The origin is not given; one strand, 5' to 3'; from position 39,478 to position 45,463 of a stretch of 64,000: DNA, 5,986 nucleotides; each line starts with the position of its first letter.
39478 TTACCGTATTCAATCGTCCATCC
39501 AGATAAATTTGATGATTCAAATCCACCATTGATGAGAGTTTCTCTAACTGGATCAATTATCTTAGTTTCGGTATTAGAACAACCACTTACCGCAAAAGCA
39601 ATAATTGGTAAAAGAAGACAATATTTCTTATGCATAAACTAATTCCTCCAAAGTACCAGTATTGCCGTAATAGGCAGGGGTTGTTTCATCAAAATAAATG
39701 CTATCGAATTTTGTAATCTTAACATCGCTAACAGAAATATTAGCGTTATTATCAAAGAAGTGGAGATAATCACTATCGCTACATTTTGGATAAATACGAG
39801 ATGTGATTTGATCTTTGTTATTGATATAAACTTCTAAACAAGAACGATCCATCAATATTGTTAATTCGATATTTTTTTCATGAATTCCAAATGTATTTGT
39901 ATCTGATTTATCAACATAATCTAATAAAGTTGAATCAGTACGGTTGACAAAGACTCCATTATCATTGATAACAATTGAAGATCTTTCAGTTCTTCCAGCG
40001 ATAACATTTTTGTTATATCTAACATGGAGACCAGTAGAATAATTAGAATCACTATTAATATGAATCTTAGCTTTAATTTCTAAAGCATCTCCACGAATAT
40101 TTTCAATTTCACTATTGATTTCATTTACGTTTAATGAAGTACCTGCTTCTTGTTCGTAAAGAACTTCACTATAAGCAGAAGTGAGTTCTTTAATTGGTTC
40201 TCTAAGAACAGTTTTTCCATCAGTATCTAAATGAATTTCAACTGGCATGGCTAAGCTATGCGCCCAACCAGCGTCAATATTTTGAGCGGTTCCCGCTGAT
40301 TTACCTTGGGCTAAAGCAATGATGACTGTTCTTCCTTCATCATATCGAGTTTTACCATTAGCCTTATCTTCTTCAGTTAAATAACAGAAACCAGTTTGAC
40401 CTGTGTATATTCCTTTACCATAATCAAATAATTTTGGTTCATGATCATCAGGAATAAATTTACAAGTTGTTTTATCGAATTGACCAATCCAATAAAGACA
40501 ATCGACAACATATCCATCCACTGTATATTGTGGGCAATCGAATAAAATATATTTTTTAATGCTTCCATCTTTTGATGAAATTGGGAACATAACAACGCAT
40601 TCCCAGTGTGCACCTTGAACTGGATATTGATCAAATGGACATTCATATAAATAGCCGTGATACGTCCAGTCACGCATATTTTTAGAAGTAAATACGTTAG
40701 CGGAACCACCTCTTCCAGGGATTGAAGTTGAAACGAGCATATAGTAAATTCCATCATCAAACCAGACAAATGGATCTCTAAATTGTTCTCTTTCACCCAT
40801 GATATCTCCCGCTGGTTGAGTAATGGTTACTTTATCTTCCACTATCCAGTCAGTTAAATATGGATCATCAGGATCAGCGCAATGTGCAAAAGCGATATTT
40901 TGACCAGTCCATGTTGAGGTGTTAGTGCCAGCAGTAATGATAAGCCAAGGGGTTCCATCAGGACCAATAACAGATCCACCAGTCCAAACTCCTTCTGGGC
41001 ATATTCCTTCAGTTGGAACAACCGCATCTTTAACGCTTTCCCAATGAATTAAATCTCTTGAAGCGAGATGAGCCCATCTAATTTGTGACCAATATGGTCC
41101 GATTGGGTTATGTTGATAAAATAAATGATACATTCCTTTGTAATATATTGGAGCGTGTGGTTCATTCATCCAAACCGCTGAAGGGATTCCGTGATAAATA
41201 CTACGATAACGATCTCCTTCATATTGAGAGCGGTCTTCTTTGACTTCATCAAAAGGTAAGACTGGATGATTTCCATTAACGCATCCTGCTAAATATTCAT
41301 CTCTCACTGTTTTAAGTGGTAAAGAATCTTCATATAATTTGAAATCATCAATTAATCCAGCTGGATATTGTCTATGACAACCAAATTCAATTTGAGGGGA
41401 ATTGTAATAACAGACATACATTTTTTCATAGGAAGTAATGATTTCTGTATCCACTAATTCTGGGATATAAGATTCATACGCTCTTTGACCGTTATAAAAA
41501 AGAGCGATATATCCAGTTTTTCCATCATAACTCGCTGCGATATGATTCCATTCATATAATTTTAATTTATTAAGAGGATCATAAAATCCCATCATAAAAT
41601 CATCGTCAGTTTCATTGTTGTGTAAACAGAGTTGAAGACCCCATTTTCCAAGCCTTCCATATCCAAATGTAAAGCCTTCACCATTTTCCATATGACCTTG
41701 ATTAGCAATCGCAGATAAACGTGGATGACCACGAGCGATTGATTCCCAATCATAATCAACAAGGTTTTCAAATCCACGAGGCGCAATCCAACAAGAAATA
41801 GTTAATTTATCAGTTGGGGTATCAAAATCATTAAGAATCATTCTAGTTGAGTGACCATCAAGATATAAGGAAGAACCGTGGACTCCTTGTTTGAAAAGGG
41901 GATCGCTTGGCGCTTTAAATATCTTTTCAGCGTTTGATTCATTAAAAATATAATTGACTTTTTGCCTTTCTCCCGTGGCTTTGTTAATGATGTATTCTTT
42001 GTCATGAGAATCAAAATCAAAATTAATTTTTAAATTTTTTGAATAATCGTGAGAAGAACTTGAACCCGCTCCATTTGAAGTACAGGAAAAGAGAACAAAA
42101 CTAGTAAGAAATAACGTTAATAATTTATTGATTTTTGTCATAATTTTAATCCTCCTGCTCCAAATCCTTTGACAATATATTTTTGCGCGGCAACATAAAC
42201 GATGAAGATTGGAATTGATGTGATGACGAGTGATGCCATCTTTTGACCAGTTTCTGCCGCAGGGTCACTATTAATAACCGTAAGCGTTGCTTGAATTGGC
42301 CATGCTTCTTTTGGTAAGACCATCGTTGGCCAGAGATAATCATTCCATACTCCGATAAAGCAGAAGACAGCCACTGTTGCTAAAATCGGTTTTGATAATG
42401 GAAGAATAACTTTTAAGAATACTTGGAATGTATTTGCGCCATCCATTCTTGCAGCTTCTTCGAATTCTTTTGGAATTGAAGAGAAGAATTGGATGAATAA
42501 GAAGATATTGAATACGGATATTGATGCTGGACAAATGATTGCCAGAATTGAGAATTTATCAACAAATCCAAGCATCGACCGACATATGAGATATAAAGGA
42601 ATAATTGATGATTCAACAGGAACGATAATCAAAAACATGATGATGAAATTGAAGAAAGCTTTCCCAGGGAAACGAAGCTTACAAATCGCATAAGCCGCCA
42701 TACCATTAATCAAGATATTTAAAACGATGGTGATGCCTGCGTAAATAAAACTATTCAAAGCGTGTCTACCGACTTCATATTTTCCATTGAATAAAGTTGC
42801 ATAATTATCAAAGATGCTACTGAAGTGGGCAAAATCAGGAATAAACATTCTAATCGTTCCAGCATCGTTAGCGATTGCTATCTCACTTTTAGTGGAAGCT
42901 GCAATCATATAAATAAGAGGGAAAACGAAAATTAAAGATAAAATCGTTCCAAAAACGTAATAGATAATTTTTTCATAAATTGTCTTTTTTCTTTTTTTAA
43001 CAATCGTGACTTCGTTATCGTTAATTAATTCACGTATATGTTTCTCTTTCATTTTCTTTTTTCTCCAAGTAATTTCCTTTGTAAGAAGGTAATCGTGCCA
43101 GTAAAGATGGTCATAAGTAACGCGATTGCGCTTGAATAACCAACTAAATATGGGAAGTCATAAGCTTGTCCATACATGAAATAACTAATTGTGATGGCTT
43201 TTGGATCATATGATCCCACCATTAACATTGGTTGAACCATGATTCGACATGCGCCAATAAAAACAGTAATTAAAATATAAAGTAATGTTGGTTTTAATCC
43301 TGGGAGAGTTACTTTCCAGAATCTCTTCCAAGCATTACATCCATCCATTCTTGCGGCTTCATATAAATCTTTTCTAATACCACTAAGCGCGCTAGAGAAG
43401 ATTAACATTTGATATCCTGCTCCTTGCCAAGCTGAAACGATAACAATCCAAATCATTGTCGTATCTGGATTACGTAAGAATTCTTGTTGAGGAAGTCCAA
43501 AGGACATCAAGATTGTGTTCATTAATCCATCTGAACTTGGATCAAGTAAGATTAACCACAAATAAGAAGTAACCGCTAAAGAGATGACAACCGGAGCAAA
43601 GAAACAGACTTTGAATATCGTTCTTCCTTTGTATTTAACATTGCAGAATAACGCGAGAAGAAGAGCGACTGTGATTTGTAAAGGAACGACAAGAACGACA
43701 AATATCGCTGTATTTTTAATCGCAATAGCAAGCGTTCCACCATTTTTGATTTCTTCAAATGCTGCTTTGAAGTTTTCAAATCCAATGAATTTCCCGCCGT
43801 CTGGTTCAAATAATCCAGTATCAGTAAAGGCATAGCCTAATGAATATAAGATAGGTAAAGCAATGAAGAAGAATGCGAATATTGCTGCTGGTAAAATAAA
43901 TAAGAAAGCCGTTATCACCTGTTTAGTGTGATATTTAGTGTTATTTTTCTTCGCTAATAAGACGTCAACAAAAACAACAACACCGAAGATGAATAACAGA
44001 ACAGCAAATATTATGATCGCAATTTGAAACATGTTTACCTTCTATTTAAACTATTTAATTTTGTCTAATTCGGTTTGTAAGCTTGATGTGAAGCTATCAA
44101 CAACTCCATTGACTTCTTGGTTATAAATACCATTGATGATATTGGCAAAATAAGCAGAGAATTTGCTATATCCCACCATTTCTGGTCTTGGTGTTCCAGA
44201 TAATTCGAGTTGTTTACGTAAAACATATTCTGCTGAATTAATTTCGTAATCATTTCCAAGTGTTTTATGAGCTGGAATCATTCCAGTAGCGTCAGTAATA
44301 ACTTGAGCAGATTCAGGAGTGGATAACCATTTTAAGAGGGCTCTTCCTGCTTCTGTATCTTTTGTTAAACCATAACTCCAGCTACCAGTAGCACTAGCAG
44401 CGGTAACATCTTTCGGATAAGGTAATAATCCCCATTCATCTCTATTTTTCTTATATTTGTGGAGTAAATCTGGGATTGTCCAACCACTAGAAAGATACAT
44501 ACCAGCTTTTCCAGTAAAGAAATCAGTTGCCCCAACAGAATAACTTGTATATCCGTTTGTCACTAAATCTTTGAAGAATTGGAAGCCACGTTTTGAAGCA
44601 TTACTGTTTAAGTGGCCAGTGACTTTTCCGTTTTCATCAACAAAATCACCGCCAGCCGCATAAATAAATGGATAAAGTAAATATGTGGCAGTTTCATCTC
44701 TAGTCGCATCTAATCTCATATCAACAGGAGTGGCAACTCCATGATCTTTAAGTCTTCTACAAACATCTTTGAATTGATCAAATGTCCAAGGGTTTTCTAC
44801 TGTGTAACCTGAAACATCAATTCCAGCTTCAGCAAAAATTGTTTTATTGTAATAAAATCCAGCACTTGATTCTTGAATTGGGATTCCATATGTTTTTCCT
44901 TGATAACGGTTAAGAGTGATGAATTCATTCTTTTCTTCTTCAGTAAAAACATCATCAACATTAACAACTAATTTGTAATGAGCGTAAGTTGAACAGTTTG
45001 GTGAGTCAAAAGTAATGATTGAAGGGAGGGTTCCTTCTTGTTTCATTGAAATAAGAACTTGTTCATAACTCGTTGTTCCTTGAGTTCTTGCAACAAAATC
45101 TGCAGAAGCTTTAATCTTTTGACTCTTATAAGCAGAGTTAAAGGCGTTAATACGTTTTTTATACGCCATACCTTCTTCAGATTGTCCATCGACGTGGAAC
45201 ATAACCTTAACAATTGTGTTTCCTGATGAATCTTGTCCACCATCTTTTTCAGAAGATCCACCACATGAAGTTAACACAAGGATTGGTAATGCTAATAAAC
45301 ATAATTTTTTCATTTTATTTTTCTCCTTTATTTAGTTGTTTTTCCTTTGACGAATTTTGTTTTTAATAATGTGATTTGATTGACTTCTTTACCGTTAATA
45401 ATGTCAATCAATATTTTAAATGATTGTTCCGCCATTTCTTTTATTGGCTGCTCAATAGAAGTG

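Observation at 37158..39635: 825-aa lipoprotein composed solely of four tandem copies of a ~190-aa module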

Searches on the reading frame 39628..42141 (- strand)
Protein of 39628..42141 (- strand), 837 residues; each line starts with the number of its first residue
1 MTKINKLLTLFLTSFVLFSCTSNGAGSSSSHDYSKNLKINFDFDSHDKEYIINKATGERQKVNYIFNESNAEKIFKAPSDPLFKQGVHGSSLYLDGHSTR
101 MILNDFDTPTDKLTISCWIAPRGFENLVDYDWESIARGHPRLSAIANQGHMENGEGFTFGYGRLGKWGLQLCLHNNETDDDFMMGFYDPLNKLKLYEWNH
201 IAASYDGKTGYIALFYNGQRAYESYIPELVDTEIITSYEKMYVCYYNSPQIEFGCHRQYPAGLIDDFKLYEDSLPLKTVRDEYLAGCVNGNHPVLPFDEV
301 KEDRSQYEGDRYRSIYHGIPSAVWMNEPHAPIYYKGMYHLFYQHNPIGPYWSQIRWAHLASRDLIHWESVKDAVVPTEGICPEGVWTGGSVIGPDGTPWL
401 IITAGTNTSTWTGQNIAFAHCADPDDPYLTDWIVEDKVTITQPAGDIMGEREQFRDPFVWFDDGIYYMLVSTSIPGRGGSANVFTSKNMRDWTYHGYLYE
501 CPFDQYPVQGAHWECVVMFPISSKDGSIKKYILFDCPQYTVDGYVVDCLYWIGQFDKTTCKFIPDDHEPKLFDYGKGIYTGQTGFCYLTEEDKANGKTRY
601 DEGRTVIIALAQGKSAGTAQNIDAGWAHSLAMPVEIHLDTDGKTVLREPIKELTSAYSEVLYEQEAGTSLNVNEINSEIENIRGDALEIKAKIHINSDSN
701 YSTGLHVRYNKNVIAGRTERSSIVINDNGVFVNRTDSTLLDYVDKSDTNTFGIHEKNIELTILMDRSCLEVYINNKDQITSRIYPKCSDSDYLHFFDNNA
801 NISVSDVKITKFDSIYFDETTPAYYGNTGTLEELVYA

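Call 3: search_protein_families(library=pfam, proteins=[window:39628-42141:-], max_evalue=1)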
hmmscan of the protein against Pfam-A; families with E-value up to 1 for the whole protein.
window:39628-42141:- (837 aa): 5 families
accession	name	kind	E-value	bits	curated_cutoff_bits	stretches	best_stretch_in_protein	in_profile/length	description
PF00251.26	Glyco_hydro_32N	-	1.4e-55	189.5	22.1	1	317-649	1-307/307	Glycosyl hydrolases family 32 N-terminal domain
PF08244.19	Glyco_hydro_32C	-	8.9e-18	65.3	21.9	1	671-810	18-157/158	Glycosyl hydrolases family 32 C terminal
PF13385.13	Laminin_G_3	-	1.3e-07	32.3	27.6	1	96-275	2-146/151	Concanavalin A-like lectin/glucanases superfamily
PF00075.30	RNase_H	-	0.065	13.9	25.8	1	663-712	35-82/141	RNase H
PF16346.12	GH32_BT1760-like_C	-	0.089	13.2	31.4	1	742-809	110-176/176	GH32, BT1760-like, C-terminal domain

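Call 4: search_protein_families(library=ncbifam, proteins=[window:39628-42141:-], max_evalue=1)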
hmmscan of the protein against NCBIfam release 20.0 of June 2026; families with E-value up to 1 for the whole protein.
window:39628-42141:- (837 aa): 2 families
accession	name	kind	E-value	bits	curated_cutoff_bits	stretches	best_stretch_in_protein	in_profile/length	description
TIGR01322.1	scrB_fam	subfamily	1.8e-50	172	356.4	1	302-786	3-447/447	sucrose-6-phosphate hydrolase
NF041092.1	beta-fruc_BfrA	equivalog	1.1e-27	96.9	900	1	312-787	2-409/433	beta-fructosidase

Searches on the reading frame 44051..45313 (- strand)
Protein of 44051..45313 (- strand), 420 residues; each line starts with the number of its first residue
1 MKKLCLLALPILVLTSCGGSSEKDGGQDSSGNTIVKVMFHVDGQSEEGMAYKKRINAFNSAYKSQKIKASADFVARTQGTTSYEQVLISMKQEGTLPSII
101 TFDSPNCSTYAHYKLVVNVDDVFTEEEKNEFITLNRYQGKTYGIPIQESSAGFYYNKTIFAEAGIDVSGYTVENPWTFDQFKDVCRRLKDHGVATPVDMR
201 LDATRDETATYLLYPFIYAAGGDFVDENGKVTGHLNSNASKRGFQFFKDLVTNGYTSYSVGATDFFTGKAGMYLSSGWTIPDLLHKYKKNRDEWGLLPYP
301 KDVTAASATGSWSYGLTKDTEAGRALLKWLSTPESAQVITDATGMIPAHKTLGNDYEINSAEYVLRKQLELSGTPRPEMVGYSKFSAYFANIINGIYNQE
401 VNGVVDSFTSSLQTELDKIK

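Call 19: search_protein_families(library=pfam, proteins=[window:44051-45313:-], max_evalue=0.001)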
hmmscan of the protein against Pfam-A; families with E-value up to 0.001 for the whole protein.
window:44051-45313:- (420 aa): 2 families
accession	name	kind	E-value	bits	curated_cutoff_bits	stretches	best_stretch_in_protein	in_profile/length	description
PF13416.11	SBP_bac_8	-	5.3e-28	99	27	1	71-355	12-268/279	Bacterial extracellular solute-binding protein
PF01547.30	SBP_bac_1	-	3e-25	90.3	26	1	46-336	5-306/307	Bacterial extracellular solute-binding protein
